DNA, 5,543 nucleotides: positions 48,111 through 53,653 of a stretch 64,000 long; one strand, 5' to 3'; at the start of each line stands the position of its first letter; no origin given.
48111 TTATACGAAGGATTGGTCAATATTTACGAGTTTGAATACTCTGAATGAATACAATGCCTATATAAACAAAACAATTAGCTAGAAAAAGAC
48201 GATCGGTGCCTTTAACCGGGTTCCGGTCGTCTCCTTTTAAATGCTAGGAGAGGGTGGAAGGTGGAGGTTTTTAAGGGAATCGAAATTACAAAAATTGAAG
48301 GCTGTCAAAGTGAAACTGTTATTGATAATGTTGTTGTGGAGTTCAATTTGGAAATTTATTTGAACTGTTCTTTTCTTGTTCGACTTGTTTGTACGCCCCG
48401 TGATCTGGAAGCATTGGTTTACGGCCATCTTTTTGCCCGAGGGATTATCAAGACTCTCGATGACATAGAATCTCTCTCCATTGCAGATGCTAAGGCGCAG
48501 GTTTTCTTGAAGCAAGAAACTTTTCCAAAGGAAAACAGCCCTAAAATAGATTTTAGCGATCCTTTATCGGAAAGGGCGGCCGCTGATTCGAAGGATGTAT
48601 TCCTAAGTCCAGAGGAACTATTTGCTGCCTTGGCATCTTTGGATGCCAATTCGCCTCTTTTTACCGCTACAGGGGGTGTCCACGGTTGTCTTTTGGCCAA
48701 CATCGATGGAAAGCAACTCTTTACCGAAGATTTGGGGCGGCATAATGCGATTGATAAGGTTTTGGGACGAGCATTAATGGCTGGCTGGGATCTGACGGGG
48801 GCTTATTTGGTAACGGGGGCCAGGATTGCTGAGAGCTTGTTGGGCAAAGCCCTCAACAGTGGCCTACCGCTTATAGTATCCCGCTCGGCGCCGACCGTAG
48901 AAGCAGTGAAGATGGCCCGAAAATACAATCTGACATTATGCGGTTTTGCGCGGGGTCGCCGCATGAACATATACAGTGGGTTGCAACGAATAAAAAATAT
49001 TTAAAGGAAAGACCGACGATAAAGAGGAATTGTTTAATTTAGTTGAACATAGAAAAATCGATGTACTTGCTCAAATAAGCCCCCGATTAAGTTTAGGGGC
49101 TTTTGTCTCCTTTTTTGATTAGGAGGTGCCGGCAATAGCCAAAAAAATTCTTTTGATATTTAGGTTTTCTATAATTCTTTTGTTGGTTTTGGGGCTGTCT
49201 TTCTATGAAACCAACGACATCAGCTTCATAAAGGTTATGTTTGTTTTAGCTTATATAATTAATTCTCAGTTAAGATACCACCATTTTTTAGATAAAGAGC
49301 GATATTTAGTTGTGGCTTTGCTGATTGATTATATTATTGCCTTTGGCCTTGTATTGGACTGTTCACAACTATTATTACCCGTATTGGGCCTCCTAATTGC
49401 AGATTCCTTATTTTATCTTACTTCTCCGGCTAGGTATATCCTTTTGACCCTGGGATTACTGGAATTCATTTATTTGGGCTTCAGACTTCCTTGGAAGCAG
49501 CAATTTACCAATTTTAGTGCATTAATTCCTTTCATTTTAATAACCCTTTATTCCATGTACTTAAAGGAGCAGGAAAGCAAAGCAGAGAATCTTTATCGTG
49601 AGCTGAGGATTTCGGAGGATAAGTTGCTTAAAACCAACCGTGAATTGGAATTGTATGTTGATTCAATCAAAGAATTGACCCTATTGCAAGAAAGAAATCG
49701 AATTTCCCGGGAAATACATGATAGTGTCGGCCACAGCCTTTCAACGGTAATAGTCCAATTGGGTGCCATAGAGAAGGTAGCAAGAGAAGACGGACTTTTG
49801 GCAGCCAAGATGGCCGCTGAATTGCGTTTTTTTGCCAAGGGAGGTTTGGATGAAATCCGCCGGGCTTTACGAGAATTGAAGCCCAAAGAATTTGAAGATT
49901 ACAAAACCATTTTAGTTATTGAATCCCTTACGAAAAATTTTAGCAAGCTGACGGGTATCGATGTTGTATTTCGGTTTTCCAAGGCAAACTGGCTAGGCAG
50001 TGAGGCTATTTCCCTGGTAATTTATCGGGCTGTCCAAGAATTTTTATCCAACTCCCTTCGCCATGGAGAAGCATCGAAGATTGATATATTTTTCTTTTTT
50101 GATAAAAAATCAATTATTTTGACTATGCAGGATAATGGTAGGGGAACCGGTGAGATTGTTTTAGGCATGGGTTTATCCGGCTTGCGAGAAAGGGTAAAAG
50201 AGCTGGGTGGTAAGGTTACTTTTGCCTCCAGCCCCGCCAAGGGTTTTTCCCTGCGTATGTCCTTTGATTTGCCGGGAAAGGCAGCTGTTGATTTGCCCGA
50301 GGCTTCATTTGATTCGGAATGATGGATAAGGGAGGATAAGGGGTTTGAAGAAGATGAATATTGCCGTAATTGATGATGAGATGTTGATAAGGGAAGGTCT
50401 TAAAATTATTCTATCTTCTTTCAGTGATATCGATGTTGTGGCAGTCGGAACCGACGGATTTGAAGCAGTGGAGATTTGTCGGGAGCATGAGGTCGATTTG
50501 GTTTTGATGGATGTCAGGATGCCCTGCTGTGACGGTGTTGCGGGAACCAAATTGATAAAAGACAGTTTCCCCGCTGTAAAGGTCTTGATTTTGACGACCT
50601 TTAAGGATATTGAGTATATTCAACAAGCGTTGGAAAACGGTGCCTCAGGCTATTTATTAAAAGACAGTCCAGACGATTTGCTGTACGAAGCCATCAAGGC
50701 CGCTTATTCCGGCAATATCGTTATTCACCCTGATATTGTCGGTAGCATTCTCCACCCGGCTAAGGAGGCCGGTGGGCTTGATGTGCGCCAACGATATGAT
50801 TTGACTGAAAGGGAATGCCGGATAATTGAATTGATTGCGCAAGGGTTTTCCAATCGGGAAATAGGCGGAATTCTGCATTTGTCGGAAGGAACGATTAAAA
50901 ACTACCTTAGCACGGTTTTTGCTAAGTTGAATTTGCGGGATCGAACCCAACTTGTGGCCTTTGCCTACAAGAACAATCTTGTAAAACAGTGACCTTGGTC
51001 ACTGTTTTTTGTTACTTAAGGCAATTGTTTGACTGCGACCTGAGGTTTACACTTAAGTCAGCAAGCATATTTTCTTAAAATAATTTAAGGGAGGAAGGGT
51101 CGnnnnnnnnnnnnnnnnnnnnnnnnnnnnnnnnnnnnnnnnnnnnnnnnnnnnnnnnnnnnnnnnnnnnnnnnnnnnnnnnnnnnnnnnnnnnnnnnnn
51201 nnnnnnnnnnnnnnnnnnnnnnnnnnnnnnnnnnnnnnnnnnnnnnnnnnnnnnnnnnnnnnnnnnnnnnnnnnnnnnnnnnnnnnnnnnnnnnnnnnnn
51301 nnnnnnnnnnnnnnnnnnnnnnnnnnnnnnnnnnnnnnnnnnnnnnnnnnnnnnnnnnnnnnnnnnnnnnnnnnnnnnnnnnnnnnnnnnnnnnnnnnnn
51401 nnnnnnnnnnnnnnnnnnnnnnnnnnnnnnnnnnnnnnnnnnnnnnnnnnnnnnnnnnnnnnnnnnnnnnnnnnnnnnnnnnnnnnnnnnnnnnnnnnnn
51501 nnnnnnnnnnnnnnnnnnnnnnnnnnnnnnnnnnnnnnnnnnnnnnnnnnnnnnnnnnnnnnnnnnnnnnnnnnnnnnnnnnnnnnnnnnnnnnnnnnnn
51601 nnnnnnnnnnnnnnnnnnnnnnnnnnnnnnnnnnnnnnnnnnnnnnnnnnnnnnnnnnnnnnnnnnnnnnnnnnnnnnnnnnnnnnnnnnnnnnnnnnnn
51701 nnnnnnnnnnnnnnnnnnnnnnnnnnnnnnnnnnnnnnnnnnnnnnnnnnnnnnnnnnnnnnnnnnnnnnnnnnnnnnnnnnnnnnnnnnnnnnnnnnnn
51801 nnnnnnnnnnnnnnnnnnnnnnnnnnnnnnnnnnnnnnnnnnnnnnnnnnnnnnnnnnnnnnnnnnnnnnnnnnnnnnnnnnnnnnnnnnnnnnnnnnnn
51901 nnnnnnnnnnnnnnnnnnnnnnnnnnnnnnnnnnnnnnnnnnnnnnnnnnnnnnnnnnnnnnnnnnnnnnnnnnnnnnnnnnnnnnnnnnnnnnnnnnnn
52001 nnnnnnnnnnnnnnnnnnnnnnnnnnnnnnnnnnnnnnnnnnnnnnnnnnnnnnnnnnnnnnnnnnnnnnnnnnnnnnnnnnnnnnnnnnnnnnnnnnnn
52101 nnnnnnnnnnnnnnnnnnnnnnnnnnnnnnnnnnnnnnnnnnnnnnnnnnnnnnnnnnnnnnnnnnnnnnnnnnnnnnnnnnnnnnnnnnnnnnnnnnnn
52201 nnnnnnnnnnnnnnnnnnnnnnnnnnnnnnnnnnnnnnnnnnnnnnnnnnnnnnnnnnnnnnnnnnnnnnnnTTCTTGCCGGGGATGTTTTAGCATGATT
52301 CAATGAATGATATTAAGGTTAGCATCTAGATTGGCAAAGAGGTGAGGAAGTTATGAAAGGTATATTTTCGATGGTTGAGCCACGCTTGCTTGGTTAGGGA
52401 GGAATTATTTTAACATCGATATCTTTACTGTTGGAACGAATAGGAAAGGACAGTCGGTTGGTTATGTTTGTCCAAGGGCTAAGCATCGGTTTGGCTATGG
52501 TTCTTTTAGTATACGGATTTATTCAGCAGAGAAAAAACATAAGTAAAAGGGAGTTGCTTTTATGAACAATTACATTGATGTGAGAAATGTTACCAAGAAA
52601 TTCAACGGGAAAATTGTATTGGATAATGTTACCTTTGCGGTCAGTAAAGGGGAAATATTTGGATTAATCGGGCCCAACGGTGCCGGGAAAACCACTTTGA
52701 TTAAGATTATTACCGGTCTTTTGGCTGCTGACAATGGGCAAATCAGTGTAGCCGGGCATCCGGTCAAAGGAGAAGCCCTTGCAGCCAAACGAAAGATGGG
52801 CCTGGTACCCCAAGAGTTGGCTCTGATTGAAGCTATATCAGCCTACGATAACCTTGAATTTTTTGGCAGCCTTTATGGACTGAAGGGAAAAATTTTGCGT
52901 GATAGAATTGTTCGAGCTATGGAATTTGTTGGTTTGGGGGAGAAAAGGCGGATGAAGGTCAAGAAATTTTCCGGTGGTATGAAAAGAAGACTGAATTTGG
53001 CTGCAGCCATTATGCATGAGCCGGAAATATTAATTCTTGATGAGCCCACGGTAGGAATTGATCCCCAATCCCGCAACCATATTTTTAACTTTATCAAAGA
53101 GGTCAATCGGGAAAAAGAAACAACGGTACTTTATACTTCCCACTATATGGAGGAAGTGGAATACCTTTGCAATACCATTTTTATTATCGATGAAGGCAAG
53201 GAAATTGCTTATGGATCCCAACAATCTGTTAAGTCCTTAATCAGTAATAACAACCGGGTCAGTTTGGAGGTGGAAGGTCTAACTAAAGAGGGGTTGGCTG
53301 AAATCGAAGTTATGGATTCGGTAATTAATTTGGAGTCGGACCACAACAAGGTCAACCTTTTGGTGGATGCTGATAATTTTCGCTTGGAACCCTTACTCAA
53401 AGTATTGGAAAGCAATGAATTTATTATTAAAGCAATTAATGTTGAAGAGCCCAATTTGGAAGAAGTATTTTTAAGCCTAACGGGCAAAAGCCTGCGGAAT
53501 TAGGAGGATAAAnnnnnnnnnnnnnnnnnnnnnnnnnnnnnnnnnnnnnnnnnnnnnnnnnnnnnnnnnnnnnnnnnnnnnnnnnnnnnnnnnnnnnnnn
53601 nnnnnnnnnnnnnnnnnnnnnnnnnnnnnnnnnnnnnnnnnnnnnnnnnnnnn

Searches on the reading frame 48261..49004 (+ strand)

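Call 34: search_protein_families(library=ncbifam, proteins=[window:48261-49004:+], max_evalue=1e-10)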
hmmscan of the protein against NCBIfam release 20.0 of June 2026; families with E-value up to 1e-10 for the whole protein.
window:48261-49004:+ (247 aa): 2 families
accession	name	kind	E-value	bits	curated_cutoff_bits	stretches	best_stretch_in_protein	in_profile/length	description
NF001943.0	PRK00724.1-2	equivalog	4.8e-54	183.2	269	2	104-245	130-273/274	formate dehydrogenase accessory sulfurtransferase FdhD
TIGR00129.1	fdhD_narQ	equivalog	1.9e-49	168.2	140.9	1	22-246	3-237/237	formate dehydrogenase accessory sulfurtransferase FdhD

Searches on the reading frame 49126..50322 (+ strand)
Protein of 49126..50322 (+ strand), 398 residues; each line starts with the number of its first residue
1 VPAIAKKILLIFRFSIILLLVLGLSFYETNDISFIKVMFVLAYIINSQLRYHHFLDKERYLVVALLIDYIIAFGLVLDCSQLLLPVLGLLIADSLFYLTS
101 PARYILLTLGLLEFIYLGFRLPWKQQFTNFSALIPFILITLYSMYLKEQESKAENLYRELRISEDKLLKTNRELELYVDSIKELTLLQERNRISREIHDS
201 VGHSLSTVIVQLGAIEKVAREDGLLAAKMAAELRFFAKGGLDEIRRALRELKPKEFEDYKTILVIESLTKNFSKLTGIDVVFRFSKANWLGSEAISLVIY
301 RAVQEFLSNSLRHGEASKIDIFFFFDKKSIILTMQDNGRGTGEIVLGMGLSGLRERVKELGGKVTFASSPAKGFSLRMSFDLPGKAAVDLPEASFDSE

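Call 34: search_protein_families(library=ncbifam, proteins=[window:49126-50322:+], max_evalue=1e-10)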
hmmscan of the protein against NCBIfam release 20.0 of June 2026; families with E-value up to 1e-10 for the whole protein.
window:49126-50322:+ (398 aa): 6 families
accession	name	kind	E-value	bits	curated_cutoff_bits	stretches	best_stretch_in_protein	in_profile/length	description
NF008649.0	PRK11644.1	equivalog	8.3e-28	97.4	408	1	158-377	276-491/499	signal transduction histidine-protein kinase/phosphatase UhpB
NF052443.1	SensHisKinMctS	equivalog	3.7e-23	81.6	700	1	187-379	248-445/457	two-component system sensor histidine kinase MctS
NF052531.1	Strep_LiaS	equivalog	8.1e-23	81.2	450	1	180-379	123-324/328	envelope stress sensor histidine kinase LiaS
NF007896.0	PRK10600.1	equivalog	7.8e-15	54.5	578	1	175-380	376-583/598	nitrate/nitrite two-component system sensor histidine kinase NarX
NF008184.0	PRK10935.1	equivalog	3.9e-14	52.2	553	1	182-381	356-558/565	nitrate/nitrite two-component system sensor histidine kinase NarQ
NF047786.1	his_kin_MadS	equivalog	7.2e-14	51.7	500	1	150-343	194-382/434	MadS family sensor histidine kinase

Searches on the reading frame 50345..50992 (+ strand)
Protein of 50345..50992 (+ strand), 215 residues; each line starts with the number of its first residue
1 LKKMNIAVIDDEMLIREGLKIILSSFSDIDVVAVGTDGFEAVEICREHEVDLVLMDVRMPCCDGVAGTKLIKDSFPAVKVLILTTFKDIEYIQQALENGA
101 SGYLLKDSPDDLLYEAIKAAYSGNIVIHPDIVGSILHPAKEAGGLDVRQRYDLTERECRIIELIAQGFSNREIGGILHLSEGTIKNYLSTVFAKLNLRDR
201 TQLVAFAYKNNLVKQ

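Call 34: search_protein_families(library=ncbifam, proteins=[window:50345-50992:+], max_evalue=1e-10)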
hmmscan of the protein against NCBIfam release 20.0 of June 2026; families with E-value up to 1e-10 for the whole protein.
window:50345-50992:+ (215 aa): 28 families (the best 25 are shown)
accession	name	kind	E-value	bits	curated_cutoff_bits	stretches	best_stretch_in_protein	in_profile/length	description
NF052445.1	RespRegMctR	equivalog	5e-38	130.6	300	1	4-212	2-204/205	two-component system response regulator MctR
NF007935.0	PRK10651.1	equivalog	2.1e-36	125.1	250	1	3-209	6-212/216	two-component system response regulator NarL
NF011896.0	PRK15369.1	equivalog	5.1e-35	121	242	1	1-212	1-209/211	two component system response regulator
NF047785.1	respo_reg_MadR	equivalog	1.8e-34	118.9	300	1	5-213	2-209/209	MadR family response regulator transcription factor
NF007018.1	PRK09483.1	equivalog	5.6e-34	117.7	280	1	4-213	2-209/217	UvrY/SirA/GacA family response regulator transcription factor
NF007708.0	PRK10403.1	equivalog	3.1e-30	105.2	343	1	4-201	7-202/215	nitrate/nitrite response regulator protein NarP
NF007403.0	PRK09935.1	equivalog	8.8e-28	97.3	271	1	1-212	1-209/210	fimbria biosynthesis transcriptional regulator FimZ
NF041830.1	RR_TF_ErdR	exception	4.7e-24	85.3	390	1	5-203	3-201/213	response regulator transcription factor ErdR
NF041367.1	CheY_Halo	equivalog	2.4e-19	69.8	200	1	7-118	2-111/114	chemotaxis protein CheY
NF007685.0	PRK10360.1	equivalog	4.2e-19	69.1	258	1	5-203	3-188/196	response regulator transcription factor UhpA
NF006900.1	PRK09390.1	equivalog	4.5e-19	68.8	255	1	3-209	4-199/203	response regulator FixJ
NF009206.0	PRK12555.1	subfamily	2e-18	66.4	342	1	4-102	1-100/340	chemotaxis-specific protein-glutamate methyltransferase CheB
NF001965.0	PRK00742.1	subfamily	2.7e-17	63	293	1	2-108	2-109/357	chemotaxis-specific protein-glutamate methyltransferase CheB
NF007419.0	PRK09958.1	equivalog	3.9e-17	62.5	251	1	4-212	1-203/204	acid-sensing system DNA-binding response regulator EvgA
NF007689.0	PRK10365.1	equivalog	2.3e-16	59.6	760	1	2-121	4-121/441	sigma-54-dependent response regulator transcription factor ZraR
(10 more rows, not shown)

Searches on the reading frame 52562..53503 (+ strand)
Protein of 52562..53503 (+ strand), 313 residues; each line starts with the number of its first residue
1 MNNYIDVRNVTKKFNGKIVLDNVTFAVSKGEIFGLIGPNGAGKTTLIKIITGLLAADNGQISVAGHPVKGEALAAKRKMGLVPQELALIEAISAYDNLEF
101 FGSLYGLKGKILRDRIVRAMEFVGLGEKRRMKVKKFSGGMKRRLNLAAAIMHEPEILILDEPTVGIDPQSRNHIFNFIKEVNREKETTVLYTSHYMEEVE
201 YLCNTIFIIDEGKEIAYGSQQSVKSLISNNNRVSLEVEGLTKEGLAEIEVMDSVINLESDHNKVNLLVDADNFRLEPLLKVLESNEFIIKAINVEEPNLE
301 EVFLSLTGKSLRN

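Call 34: search_protein_families(library=ncbifam, proteins=[window:52562-53503:+], max_evalue=1e-10)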
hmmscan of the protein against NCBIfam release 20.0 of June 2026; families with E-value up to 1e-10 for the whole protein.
window:52562-53503:+ (313 aa): 180 families (the best 25 are shown)
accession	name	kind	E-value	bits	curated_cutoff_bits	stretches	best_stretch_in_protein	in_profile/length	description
TIGR01188.1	drrA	subfamily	6.4e-84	281.8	312.45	1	12-308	1-302/302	daunorubicin resistance ABC transporter, ATP-binding protein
TIGR03522.1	GldA_ABC_ATP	equivalog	4e-66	223.5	402.6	1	5-307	3-301/301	gliding motility-associated ABC transporter ATP-binding subunit GldA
NF010060.0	PRK13537.1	equivalog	2.1e-64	217.4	521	1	4-312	15-313/314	nodulation factor ABC transporter ATP-binding protein NodI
NF010059.0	PRK13536.1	equivalog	1.1e-60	205.2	549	1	4-312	43-341/342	nodulation factor ABC transporter ATP-binding protein NodI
TIGR03864.1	PQQ_ABC_ATP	hypoth_equivalog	1.9e-60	204.2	302.25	1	5-225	2-221/236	ABC transporter, ATP-binding subunit, PQQ-dependent alcohol dehydrogenase system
TIGR01288.1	nodI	equivalog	1.6e-58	198.1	424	1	4-311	4-301/303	nodulation factor ABC transporter ATP-binding protein NodI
NF033858.1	ABC2_perm_RbbA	equivalog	2.7e-55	187.8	1050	1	5-224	267-485/909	ribosome-associated ATPase/putative transporter RbbA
TIGR03740.1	galliderm_ABC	subfamily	1.3e-47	162.4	309.75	1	6-219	2-206/223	lantibiotic protection ABC transporter ATP-binding subunit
TIGR04521.1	ECF_ATPase_2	equivalog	9.4e-45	152.8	330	1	17-237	18-246/279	energy-coupling factor transporter ATPase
NF010158.0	PRK13637.1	equivalog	8.2e-42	143.3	390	1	17-241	20-250/287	energy-coupling factor transporter ATPase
TIGR04406.1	LPS_export_lptB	equivalog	1.2e-41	142.6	240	1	6-223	3-222/239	LPS export ABC transporter ATP-binding protein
TIGR04520.1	ECF_ATPase_1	equivalog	3.3e-41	141.5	315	1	5-239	1-239/269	energy-coupling factor transporter ATPase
NF043075.1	MMSYN1_0197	equivalog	8.2e-41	140.1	550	1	4-223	2-220/341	spermidine/putrescine ABC transporter ATP-binding protein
TIGR03265.1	PhnT2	equivalog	1.1e-38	133.4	457.7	1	2-222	2-221/353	putative 2-aminoethylphosphonate ABC transporter ATP-binding protein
TIGR02673.1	FtsE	equivalog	1.3e-38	132.8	264.85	1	5-212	2-213/214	cell division ATP-binding protein FtsE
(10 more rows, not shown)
